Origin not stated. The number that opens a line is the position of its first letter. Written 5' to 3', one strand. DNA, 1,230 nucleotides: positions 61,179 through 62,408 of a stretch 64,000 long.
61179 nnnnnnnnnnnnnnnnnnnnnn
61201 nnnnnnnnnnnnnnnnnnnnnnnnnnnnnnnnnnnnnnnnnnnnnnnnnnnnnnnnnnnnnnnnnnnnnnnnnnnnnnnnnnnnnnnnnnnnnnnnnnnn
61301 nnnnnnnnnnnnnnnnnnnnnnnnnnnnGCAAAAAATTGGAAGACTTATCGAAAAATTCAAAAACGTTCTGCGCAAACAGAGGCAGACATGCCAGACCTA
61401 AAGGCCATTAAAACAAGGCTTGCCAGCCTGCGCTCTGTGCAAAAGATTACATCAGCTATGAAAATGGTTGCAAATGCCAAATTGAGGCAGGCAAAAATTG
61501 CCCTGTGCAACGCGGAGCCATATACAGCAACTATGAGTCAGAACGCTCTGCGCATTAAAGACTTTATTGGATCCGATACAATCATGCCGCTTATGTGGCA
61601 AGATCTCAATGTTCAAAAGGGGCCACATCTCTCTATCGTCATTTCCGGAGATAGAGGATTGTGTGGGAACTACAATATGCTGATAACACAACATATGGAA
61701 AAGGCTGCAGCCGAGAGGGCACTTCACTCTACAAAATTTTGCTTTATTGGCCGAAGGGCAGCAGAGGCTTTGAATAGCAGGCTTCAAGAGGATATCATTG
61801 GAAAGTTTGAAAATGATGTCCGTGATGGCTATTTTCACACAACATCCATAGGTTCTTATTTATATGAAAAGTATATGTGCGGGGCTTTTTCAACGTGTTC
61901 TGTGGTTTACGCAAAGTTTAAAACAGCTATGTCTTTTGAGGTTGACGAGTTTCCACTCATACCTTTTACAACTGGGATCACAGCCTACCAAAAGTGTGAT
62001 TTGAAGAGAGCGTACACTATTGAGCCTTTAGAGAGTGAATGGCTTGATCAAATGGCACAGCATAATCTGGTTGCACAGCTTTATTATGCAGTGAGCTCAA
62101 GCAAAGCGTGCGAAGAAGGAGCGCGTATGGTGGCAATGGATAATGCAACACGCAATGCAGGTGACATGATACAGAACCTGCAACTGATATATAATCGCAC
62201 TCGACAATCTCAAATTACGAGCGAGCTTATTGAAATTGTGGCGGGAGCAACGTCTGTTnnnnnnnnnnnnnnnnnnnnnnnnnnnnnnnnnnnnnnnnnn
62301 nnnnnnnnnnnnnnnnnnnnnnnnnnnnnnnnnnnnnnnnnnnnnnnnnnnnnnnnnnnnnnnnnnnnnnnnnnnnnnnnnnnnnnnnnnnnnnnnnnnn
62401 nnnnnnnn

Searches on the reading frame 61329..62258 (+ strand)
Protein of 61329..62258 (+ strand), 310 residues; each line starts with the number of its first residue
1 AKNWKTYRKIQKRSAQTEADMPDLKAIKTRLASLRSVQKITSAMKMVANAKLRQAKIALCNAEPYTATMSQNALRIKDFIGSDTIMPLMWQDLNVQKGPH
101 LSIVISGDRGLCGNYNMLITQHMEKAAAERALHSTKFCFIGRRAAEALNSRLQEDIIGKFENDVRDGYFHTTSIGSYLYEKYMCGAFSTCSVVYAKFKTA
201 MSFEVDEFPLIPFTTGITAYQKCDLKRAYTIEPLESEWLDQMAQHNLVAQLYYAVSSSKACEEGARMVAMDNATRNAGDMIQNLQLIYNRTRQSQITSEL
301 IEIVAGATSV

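Call 21: search_protein_families(library=pfam, proteins=[window:61329-62258:+])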
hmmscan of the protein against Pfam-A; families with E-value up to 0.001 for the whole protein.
window:61329-62258:+ (310 aa): 1 family
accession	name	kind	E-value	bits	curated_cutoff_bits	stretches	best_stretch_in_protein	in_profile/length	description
PF00231.24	ATP-synt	-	1.4e-72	245.2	39.9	1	24-309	2-284/285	ATP synthase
